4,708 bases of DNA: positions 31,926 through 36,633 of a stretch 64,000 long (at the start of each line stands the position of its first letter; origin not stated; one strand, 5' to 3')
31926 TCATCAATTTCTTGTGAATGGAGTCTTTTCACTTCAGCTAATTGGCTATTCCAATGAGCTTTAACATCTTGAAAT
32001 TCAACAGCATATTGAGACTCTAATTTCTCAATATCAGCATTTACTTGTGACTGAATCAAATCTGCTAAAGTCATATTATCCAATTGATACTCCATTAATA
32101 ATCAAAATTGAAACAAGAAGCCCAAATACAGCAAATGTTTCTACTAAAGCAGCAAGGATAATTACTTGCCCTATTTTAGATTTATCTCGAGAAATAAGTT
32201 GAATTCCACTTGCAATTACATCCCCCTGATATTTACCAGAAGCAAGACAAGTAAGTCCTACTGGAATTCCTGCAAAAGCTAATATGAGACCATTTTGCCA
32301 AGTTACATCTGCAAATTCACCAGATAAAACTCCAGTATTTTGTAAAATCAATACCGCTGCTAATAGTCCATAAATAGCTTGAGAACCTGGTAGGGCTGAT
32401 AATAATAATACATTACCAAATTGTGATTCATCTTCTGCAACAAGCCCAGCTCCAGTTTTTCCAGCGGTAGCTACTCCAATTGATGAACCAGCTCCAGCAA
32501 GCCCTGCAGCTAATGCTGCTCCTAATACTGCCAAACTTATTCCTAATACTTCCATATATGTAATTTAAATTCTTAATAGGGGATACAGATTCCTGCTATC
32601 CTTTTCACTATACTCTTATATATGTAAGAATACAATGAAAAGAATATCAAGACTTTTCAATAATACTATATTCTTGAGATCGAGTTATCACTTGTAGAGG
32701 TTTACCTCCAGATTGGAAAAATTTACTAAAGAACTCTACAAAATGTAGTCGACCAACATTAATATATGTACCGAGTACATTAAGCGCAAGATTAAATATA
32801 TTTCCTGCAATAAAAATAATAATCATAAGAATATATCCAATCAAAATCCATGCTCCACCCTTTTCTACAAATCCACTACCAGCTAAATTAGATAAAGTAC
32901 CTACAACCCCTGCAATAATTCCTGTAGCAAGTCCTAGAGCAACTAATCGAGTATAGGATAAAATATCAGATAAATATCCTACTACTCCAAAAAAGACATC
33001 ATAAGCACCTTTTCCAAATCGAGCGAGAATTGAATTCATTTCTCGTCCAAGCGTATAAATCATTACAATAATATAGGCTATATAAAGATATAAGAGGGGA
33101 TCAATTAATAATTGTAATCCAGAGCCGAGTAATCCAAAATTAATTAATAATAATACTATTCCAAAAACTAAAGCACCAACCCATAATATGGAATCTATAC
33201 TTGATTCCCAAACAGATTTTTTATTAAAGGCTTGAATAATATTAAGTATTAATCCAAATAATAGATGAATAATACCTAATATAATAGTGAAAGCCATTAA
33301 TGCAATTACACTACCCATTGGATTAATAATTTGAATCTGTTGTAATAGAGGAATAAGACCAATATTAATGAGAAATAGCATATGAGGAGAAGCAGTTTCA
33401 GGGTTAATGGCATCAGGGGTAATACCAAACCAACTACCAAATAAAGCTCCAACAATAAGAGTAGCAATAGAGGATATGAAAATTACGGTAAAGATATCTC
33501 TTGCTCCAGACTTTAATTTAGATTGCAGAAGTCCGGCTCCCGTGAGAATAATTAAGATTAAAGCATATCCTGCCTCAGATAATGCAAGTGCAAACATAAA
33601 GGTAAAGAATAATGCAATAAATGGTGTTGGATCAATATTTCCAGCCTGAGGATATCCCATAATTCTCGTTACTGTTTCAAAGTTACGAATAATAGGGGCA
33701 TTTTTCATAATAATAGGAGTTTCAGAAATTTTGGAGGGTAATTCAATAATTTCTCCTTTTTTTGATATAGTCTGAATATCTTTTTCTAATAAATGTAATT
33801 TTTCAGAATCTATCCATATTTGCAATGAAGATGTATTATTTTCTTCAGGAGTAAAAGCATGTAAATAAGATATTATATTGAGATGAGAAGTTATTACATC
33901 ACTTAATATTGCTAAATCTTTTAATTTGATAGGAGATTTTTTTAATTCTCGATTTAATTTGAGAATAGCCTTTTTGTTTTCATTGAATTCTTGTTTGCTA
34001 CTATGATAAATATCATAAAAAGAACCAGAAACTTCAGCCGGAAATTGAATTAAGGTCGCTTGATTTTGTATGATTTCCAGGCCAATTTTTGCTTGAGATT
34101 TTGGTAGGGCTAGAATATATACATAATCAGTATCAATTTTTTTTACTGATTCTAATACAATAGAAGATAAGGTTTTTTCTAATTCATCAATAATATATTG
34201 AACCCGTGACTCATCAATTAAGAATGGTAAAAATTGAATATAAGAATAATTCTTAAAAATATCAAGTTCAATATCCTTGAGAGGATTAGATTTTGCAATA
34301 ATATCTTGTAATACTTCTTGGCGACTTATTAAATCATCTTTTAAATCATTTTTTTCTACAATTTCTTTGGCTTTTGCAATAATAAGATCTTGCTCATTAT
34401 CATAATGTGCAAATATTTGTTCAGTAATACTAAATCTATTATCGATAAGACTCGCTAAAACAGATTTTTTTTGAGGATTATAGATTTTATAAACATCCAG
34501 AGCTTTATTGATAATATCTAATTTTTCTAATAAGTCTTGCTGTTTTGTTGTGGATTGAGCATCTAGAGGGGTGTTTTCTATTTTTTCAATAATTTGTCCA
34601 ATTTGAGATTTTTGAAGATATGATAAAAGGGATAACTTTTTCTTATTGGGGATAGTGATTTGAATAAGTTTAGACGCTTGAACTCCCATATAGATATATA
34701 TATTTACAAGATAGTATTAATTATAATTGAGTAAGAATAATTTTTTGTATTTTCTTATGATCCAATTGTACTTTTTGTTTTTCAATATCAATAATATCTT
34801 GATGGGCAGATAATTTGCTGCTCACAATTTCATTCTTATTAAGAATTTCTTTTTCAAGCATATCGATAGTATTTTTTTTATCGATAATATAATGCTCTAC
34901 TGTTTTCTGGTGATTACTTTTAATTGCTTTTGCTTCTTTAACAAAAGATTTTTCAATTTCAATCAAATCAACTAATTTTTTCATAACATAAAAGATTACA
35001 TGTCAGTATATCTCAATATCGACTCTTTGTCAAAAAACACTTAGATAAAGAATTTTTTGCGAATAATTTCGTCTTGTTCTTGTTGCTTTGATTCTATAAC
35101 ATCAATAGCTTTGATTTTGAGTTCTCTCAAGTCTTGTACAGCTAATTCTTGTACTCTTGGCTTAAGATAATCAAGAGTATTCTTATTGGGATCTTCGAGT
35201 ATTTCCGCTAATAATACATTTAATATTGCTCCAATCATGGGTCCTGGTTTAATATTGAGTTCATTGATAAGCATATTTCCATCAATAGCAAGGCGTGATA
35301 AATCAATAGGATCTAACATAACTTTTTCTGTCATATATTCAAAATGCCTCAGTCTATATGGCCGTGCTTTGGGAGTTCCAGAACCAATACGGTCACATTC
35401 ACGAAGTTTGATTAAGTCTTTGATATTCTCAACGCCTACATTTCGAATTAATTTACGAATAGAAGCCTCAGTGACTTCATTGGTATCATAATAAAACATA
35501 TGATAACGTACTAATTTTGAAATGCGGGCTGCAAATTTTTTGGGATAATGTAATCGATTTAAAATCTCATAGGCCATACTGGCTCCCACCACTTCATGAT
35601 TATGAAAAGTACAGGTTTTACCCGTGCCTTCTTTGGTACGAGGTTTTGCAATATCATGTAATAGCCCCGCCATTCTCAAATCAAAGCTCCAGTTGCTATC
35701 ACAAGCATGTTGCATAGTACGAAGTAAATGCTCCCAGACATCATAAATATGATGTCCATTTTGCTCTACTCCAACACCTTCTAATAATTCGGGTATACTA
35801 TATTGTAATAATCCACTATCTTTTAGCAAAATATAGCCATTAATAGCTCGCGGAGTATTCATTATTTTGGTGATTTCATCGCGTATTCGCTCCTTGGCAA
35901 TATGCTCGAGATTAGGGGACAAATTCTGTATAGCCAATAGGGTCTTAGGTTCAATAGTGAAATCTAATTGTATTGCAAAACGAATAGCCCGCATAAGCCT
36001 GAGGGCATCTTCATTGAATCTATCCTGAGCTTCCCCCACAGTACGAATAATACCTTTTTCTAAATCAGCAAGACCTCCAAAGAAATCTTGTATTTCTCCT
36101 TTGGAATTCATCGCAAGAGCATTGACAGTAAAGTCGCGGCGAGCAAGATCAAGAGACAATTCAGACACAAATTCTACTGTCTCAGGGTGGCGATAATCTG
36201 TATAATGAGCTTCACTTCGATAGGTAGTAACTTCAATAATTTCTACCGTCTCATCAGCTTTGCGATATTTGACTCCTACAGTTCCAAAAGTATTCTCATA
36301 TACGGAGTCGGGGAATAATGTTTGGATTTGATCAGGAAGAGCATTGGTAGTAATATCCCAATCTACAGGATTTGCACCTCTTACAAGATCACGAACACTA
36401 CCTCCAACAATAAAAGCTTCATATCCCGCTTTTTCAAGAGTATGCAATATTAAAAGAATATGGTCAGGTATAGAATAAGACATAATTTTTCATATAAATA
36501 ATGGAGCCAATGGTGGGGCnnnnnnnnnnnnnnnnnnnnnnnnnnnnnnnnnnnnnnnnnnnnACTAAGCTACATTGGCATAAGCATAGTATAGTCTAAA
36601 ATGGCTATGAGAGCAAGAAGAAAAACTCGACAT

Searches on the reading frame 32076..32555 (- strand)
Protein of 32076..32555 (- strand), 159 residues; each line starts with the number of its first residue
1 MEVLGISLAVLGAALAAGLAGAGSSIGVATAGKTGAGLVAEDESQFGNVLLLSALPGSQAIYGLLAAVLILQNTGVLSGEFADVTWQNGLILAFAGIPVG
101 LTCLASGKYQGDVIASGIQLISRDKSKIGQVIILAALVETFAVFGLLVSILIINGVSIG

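Call 86: search_protein_families(library=pfam, proteins=[window:32076-32555:-], max_evalue=0.001)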
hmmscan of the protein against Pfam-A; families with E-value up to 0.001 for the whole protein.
window:32076-32555:- (159 aa): 1 family
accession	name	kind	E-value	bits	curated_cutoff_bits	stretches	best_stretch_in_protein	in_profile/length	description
PF00137.26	ATP-synt_C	-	2.5e-30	105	24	2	11-70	1-60/60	ATP synthase subunit C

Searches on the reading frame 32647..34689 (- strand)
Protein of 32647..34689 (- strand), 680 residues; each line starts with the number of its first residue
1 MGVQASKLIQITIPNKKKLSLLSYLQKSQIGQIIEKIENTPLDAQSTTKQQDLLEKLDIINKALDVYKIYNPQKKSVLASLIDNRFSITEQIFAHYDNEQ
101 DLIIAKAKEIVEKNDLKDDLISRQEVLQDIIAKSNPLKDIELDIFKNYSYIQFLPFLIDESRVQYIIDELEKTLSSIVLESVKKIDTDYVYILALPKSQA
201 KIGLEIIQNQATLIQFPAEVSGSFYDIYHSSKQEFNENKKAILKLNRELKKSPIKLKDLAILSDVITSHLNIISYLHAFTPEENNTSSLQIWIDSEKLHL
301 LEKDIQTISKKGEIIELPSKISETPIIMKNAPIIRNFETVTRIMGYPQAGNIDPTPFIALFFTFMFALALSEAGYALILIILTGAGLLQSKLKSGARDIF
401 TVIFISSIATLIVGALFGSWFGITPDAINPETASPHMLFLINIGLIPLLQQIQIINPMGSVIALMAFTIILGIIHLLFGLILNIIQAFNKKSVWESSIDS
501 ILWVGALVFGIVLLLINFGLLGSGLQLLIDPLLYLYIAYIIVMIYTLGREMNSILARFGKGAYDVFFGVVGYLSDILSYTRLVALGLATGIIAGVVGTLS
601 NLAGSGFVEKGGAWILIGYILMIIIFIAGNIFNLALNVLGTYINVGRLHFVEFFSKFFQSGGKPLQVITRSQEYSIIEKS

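Call 9: search_protein_families(library=pfam, proteins=[window:32647-34689:-], max_evalue=0.0001)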
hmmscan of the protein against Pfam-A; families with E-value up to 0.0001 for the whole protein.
window:32647-34689:- (680 aa): 1 family
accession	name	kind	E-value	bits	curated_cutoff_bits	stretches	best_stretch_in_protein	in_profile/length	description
PF01496.24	V_ATPase_I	-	1.2e-12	47.1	30.7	2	189-414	208-443/815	V-type ATPase 116kDa subunit family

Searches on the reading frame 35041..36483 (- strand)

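Call 9: search_protein_families(library=pfam, proteins=[window:35041-36483:-], max_evalue=0.0001)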
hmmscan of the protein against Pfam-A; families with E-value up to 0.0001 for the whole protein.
window:35041-36483:- (480 aa): 4 families
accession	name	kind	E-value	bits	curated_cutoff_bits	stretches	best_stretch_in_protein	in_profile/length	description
PF01743.26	PolyA_pol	-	7.8e-34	117.2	23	1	23-147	1-126/126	Poly A polymerase head domain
PF12627.12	PolyA_pol_RNAbd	-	2e-19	69.6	22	1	174-233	1-60/64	Probable RNA and SrmB- binding site of polymerase A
PF01966.28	HD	-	2.1e-13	51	22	1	249-339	1-93/116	HD domain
PF13735.12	tRNA_NucTran2_2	-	7.8e-09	36.1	27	1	304-437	24-142/149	tRNA nucleotidyltransferase domain 2 putative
